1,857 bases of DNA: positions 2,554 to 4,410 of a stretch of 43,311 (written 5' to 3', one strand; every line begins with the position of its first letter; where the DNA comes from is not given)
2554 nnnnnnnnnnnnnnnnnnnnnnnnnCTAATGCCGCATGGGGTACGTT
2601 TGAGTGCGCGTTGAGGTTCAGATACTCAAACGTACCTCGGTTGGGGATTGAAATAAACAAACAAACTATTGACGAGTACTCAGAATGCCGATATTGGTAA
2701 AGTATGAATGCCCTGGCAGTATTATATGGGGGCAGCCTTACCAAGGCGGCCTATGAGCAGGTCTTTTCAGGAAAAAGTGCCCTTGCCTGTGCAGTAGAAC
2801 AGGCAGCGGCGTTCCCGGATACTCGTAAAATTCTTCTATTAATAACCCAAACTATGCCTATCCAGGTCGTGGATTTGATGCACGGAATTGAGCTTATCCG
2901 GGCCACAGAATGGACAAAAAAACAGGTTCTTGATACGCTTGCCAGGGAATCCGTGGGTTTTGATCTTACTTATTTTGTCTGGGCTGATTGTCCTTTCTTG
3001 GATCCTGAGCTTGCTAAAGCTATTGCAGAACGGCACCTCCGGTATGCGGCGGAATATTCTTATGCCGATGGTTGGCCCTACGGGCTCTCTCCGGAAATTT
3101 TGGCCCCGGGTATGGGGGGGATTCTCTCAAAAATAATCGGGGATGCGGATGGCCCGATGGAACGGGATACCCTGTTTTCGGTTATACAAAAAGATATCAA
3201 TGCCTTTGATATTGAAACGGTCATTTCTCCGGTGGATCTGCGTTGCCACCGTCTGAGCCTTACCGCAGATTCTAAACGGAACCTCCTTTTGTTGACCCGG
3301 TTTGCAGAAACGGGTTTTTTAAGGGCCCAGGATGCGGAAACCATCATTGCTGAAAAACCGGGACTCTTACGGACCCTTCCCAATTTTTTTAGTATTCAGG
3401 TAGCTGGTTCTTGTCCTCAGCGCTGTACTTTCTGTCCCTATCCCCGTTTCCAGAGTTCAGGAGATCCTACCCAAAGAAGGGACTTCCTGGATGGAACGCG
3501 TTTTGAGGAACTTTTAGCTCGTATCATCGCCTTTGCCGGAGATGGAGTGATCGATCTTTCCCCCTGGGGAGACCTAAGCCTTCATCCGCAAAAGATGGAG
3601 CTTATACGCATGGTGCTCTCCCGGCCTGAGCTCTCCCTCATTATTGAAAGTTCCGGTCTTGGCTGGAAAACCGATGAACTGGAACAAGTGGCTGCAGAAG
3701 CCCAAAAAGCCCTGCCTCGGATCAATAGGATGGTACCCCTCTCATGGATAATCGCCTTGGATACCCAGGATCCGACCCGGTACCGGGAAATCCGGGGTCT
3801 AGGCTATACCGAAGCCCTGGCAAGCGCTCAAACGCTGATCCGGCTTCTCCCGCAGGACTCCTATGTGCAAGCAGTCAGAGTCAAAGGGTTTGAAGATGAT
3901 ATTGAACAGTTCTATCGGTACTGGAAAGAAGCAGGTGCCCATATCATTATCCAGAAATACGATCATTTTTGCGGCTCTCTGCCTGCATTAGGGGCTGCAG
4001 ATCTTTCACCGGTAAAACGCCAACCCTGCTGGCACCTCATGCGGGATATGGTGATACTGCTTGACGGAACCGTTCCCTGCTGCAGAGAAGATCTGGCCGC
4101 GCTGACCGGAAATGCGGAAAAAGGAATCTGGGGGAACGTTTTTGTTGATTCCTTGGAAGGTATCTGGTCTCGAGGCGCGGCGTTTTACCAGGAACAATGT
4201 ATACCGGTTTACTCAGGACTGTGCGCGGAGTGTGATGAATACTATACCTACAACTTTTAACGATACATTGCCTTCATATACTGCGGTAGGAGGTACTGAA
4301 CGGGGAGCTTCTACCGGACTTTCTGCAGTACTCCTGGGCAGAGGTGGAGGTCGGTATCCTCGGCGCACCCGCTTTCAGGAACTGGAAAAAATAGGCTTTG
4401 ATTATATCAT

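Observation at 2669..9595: Five-gene, translationally coupled spiro-SPASM operon next to flaB: candidate uncharacterised activated-sugar (flagellin glycan?) tailoring pathway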

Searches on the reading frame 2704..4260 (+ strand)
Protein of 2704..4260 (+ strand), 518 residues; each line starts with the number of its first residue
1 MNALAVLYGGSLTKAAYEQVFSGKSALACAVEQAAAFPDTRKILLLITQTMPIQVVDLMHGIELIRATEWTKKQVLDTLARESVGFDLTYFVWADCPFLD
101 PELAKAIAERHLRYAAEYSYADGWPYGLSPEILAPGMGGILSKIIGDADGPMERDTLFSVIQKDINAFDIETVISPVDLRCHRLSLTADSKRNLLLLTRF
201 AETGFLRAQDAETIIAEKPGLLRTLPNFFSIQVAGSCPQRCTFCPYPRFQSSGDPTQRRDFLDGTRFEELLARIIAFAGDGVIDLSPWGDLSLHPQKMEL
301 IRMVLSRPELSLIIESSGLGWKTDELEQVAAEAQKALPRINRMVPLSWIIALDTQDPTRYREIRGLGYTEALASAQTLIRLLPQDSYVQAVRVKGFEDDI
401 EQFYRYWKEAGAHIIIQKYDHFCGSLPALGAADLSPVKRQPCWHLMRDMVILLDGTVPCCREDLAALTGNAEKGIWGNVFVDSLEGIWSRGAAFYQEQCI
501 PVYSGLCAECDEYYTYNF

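Call 3: search_protein_families(library=pfam, proteins=[window:2704-4260:+], max_evalue=0.01)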
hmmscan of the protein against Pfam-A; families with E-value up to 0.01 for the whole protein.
window:2704-4260:+ (518 aa): 2 families
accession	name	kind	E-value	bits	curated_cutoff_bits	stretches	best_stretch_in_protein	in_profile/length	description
PF04055.27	Radical_SAM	-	0.00012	22.8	29.5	1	233-383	3-142/166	Radical SAM superfamily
PF13186.11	SPASM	-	0.00027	21.6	21.5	1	442-510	1-66/67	Iron-sulfur cluster-binding domain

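Call 4: search_protein_families(library=ncbifam, proteins=[window:2704-4260:+], max_evalue=0.01)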
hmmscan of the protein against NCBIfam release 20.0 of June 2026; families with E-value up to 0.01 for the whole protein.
window:2704-4260:+ (518 aa): 1 family
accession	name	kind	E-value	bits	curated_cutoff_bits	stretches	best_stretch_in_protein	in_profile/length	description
TIGR04321.1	spiroSPASM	subfamily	2e-167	557.9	250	1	4-518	2-510/510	spiro-SPASM protein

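Call 17: find_homologous_proteins(query=window:2704-4260:+, max_evalue=0.00001)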
Query window:2704-4260:+ (518 aa): 1354 proteins with E <= 0.00001 among 8000 candidates; the best 120 are listed.
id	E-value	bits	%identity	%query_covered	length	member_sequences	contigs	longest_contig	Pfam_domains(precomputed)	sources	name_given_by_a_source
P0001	0.0e+0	1087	91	100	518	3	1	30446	PF13186.12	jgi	jgi:spiro-SPASM protein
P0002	0.0e+0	1025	86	100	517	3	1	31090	-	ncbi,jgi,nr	ncbi:MAG: spiro-SPASM protein [Treponema sp.]|jgi:spiro-SPASM protein|nr:spiro-SPASM protein [Trepon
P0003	1.0e-297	1006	85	100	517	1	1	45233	PF04055.28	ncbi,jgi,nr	ncbi:MAG: spiro-SPASM protein [Treponema sp.]|jgi:spiro-SPASM protein|nr:spiro-SPASM protein [Trepon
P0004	5.1e-297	1003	84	100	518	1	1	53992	-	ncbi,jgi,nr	ncbi:MAG: spiro-SPASM protein [Treponema sp.]|jgi:spiro-SPASM protein|nr:spiro-SPASM protein [Trepon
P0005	3.8e-294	994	83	100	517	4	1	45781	PF04055.28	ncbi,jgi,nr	ncbi:MAG: spiro-SPASM protein [Treponema sp.]|jgi:spiro-SPASM protein|nr:spiro-SPASM protein [Trepon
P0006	1.9e-284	962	81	100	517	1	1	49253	-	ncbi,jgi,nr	ncbi:MAG: spiro-SPASM protein [Treponema sp.]|jgi:spiro-SPASM protein|nr:spiro-SPASM protein [Trepon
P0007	8.2e-279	943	78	100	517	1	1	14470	-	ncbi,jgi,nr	ncbi:MAG: spiro-SPASM protein [Spirochaetaceae bacterium]|jgi:spiro-SPASM protein|nr:spiro-SPASM pro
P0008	6.4e-273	924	78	100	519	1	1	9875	PF04055.28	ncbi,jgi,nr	ncbi:MAG: spiro-SPASM protein [Treponema sp.]|jgi:spiro-SPASM protein|nr:spiro-SPASM protein [Trepon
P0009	1.6e-243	827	69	100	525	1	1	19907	PF13186.12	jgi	jgi:spiro-SPASM protein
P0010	6.3e-243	825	70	100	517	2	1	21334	PF13186.12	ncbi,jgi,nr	ncbi:MAG: spiro-SPASM protein [Treponema sp.]|jgi:spiro-SPASM protein|nr:spiro-SPASM protein [Trepon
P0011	2.1e-240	817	69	100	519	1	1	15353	PF13186.12,PF04055.28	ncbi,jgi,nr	ncbi:MAG: spiro-SPASM protein [Treponema sp.]|jgi:spiro-SPASM protein|nr:spiro-SPASM protein [Trepon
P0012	1.2e-238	811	68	100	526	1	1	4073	PF12804.14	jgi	jgi:spiro-SPASM protein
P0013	1.7e-229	781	67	100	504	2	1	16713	PF13186.12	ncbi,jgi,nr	ncbi:MAG: spiro-SPASM protein [Treponema sp.]|jgi:spiro-SPASM protein|nr:spiro-SPASM protein [Trepon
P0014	2.6e-228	777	67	100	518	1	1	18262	PF13186.12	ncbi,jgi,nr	ncbi:MAG: spiro-SPASM protein [Treponema sp.]|jgi:spiro-SPASM protein|nr:spiro-SPASM protein [Trepon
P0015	1.2e-225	768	64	100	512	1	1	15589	PF04055.28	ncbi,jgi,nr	ncbi:MAG: spiro-SPASM protein [Spirochaetaceae bacterium]|jgi:spiro-SPASM protein|nr:spiro-SPASM pro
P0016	1.5e-225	768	66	100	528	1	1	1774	PF13186.12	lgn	-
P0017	5.0e-224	763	66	100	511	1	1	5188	PF13186.12,PF04055.28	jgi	jgi:spiro-SPASM protein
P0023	3.0e-217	740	63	100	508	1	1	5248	PF13186.12,PF04055.28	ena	-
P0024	3.3e-216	737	64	100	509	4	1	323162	PF13186.12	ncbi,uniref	ncbi:spiro-SPASM protein [Treponema sp. TIM-1]|uniref:spiro-SPASM protein n=1 Tax=Treponema sp. TIM-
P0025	5.4e-216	736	62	100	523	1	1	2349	PF13186.12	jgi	jgi:spiro-SPASM protein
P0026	3.6e-215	733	61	100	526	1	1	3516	PF13186.12,PF04055.28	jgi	jgi:spiro-SPASM protein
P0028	2.3e-214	731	64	100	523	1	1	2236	PF13186.12,PF04055.28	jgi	jgi:spiro-SPASM protein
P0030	6.5e-214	729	64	100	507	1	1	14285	PF13186.12,PF04055.28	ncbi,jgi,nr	ncbi:MAG: spiro-SPASM protein [Spirochaetaceae bacterium]|jgi:spiro-SPASM protein|nr:spiro-SPASM pro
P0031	8.5e-213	726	63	100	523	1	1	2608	PF13186.12,PF04055.28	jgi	jgi:spiro-SPASM protein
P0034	1.4e-212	725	61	100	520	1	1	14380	PF13186.12,PF04055.28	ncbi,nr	ncbi:spiro-SPASM protein [Spirochaetia bacterium]|nr:spiro-SPASM protein [Spirochaetia bacterium]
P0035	7.4e-212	722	61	100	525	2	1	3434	PF13186.12,PF04055.28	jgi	jgi:spiro-SPASM protein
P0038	3.8e-211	720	62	100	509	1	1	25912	PF13186.12,PF04055.28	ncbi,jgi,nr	ncbi:MAG: spiro-SPASM protein [Treponema sp.]|jgi:spiro-SPASM protein|nr:spiro-SPASM protein [Trepon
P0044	1.3e-209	715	63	100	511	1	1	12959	PF13186.12,PF04055.28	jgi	jgi:spiro-SPASM protein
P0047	3.5e-209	714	62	100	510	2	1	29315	PF13186.12,PF04055.28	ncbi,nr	ncbi:MAG: spiro-SPASM protein [Treponema sp.]|nr:spiro-SPASM protein [Treponema sp.]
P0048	4.1e-209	713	62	100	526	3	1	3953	PF13186.12,PF04055.28,PF12804.14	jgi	jgi:spiro-SPASM protein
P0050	4.3e-208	710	62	100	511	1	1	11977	PF13186.12,PF04055.28,PF12804.14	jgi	jgi:spiro-SPASM protein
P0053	6.8e-208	709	63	100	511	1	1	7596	PF13186.12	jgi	jgi:spiro-SPASM protein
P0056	1.0e-207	709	61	100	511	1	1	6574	PF13186.12,PF04055.28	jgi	jgi:spiro-SPASM protein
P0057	1.4e-207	708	61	100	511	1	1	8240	PF13186.12,PF04055.28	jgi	jgi:spiro-SPASM protein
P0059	3.4e-207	707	67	91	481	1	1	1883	PF13186.12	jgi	jgi:spiro-SPASM protein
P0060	4.5e-207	707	61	100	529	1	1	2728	PF13186.12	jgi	jgi:spiro-SPASM protein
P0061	5.7e-207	706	61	100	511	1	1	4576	PF13186.12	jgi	jgi:spiro-SPASM protein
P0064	2.4e-206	704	61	100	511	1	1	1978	PF13186.12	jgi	jgi:spiro-SPASM protein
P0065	4.5e-206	703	61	100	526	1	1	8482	PF13186.12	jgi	jgi:spiro-SPASM protein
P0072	9.4e-205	699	61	100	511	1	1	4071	PF13186.12,PF04055.28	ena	-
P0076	2.4e-204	698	60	100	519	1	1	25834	PF13186.12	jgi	jgi:spiro-SPASM protein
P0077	4.4e-204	697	61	100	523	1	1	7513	PF13186.12,PF04055.28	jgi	jgi:spiro-SPASM protein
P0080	1.4e-203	695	62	100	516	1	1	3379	-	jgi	jgi:spiro-SPASM protein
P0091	5.9e-202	690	62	100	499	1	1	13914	PF13186.12,PF04055.28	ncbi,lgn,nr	ncbi:spiro-SPASM protein [Spirochaetia bacterium]|nr:spiro-SPASM protein [Spirochaetia bacterium]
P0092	6.4e-202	690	60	100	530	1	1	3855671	PF13186.12,PF04055.28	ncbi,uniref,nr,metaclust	ncbi:spiro-SPASM protein [Leadbettera azotonutricia]|uniref:Radical SAM domain protein n=1 Tax=Leadb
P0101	4.9e-201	687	61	100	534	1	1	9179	PF13186.12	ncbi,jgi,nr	ncbi:MAG: spiro-SPASM protein [Spirochaetaceae bacterium]|jgi:spiro-SPASM protein|nr:spiro-SPASM pro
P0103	1.4e-200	685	61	100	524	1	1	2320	PF13186.12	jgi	jgi:spiro-SPASM protein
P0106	2.1e-200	685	58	100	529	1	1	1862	PF13186.12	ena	-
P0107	2.3e-200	684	59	100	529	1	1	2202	PF13186.12,PF04055.28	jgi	jgi:spiro-SPASM protein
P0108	2.5e-200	684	59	100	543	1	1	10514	PF13186.12,PF04055.28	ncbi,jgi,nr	ncbi:MAG: spiro-SPASM protein [Treponema sp.]|jgi:spiro-SPASM protein|nr:spiro-SPASM protein [Trepon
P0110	4.9e-200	683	60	100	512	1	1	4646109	PF13186.12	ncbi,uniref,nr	ncbi:spiro-SPASM protein [Breznakiella homolactica]|uniref:Spiro-SPASM protein n=1 Tax=Breznakiella 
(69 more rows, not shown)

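Call 38: search_protein_representatives(protein=window:2704-4260:+)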
Query: 518 residues. Proteins with E-value up to 0.001 (for the whole library): 795; up to 1e-10: 527; up to 1e-30: 331. The best 150 are listed.
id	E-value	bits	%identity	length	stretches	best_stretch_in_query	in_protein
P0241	6.9e-195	664.7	60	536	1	1-518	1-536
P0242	3.1e-173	593.3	54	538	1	1-518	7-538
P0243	9.1e-173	591.8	53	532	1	1-518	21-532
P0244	4.2e-160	550.0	51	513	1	1-518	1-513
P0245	1.8e-155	534.7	53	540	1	1-518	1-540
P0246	9.9e-148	509.2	48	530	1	1-518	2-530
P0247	2.9e-145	501.0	49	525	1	2-518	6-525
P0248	1.7e-132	458.9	50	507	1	1-518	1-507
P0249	6.1e-132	457.1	44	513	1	1-518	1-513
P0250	1.4e-130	452.6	44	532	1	1-518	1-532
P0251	3.8e-126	437.9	45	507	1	4-518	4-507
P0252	5.2e-117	407.8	41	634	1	2-518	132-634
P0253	3.2e-116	405.2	40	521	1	2-518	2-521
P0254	2.1e-115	402.5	42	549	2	1-364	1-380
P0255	3.3e-115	401.9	48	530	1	84-518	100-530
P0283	3.0e-97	342.6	38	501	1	14-518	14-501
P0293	1.1e-94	334.2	38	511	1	16-518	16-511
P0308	1.6e-88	313.8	36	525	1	3-518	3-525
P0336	1.1e-81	291.2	35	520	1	1-518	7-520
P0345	4.6e-79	282.6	33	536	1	14-518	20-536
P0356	9.4e-77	275.0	34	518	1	15-518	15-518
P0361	7.2e-76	272.1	34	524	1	1-518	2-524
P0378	2.0e-72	260.7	31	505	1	2-518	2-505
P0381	7.2e-72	258.9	36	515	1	1-518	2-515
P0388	2.4e-70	253.8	35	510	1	1-518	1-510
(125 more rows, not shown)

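Call 40: find_related_loci(query=A2, collection=genome_contigs, flank=10000)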
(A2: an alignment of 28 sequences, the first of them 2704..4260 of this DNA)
Query A2 (518 aa) in genome_contigs; peptide patterns used: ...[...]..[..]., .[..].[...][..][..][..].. (x = any residue, [..] = any of these).
599 stretches matched a pattern (row limit reached: there are more); 560 encode a relative of the query (tblastn E <= 1e-3); the best 80 are kept; 80 distinct loci.
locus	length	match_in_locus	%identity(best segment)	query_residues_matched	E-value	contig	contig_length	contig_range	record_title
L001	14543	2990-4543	95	1-518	0e+0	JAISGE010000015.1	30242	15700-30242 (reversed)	MAG: Treponema sp. isolate Gx485_bin84 k119_2548012, whole genome shotgun sequence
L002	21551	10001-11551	84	1-518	0e+0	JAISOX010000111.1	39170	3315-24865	MAG: Treponema sp. isolate Iy174_bin62 k119_1994631, whole genome shotgun sequence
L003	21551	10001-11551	82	1-518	0e+0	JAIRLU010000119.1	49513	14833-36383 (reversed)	MAG: Treponema sp. isolate Cc175_bin63 k119_3394520, whole genome shotgun sequence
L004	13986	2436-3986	78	1-518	0e+0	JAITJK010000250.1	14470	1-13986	MAG: Spirochaetaceae bacterium isolate Pcl387_bin163 k119_2445165, whole genome shotgun sequence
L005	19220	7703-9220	68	1-518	0e+0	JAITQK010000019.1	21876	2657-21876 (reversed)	MAG: Treponema sp. isolate Pq454_bin73 k119_2746892, whole genome shotgun sequence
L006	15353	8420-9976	69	1-518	0e+0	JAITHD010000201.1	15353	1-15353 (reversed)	MAG: Treponema sp. isolate Pc512_bin5 k119_740321, whole genome shotgun sequence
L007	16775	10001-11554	67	1-518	0e+0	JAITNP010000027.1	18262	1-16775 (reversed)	MAG: Treponema sp. isolate Po218_bin21 k119_4026865, whole genome shotgun sequence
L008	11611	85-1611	64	1-518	0e+0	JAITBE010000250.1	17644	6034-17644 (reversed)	MAG: Spirochaetaceae bacterium isolate Ncb351_bin73 k119_1250427, whole genome shotgun sequence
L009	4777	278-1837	65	1-518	0e+0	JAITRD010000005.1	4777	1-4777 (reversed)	MAG: Treponema sp. isolate Roe453_bin134 k119_1763217, whole genome shotgun sequence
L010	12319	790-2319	62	1-518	0e+0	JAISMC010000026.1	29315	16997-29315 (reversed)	MAG: Treponema sp. isolate Im510_bin16 k119_76960, whole genome shotgun sequence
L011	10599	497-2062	62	1-518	0e+0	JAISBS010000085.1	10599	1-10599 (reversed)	MAG: Treponema sp. isolate Gx481_bin31 k119_1413630, whole genome shotgun sequence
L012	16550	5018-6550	63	1-518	0e+0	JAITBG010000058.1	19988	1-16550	MAG: Treponema sp. isolate Ncb351_bin77 k119_4327161, whole genome shotgun sequence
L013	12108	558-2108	60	1-518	0e+0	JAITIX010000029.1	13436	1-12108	MAG: Treponema sp. isolate Pcl387_bin137 k119_1927801, whole genome shotgun sequence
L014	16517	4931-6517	59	1-518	0e+0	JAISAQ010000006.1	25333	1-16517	MAG: Treponema sp. isolate Gx481_bin162 k119_2264705, whole genome shotgun sequence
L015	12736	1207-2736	62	1-518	0e+0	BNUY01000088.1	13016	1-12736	Spirochaetia bacterium MS499-44 DNA, sequence088, whole genome shotgun sequence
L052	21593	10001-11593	52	2-517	2e-172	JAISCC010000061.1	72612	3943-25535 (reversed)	MAG: Treponema sp. isolate Gx481_bin52 k119_592969, whole genome shotgun sequence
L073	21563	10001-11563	44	1-518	8e-138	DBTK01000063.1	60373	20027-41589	MAG TPA_asm: Spirochaetaceae bacterium UBA1318 UBA1318_contig_8067, whole genome shotgun sequence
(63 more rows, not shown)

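Call 43: list_cluster_members(proteins=[P0283, P0293, P0308, P0336, P0345, P0356, P0361, P0378, P0381, P0388])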
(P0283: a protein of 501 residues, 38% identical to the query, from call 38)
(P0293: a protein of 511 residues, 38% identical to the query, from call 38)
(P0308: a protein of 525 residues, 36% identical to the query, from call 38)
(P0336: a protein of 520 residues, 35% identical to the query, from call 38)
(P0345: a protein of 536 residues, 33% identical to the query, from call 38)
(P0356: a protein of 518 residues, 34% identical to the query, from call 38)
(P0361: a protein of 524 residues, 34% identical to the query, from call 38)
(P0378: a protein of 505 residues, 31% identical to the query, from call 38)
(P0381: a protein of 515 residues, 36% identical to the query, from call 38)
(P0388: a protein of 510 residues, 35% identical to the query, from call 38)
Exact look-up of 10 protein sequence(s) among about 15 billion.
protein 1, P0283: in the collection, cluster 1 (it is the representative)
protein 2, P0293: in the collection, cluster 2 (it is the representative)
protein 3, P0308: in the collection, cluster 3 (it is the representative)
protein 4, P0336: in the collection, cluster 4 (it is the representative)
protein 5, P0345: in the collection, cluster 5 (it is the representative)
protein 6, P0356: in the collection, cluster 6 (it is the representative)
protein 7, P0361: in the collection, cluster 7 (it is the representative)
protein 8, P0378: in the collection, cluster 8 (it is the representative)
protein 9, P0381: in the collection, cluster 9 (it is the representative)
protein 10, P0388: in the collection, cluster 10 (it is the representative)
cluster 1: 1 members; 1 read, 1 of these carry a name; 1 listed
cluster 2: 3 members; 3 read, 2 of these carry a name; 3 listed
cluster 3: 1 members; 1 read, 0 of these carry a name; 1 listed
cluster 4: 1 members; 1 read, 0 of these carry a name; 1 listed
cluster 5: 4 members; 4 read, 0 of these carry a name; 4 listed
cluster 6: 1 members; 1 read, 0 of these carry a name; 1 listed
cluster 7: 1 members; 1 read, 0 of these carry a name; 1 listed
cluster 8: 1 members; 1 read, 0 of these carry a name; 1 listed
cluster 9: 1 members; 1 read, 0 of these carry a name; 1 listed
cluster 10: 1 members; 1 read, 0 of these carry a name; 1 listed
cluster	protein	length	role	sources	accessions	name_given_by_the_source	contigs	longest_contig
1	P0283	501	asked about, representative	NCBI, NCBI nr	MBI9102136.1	MAG: spiro-SPASM protein [Spirochaetales bacterium] | spiro-SPASM protein [Spirochaetales bacterium]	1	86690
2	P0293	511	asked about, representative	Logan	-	-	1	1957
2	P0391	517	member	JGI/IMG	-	spiro-SPASM protein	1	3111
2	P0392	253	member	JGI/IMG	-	spiro-SPASM protein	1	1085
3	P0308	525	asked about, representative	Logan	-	-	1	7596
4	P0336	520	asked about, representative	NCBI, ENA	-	-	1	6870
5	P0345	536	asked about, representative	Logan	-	-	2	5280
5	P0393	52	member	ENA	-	-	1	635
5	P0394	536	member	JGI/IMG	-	-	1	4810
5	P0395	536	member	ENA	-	-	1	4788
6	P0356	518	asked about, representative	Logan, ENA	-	-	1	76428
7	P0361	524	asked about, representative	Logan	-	-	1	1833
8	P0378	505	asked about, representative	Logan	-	-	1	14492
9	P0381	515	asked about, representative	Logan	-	-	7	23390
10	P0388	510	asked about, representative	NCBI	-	-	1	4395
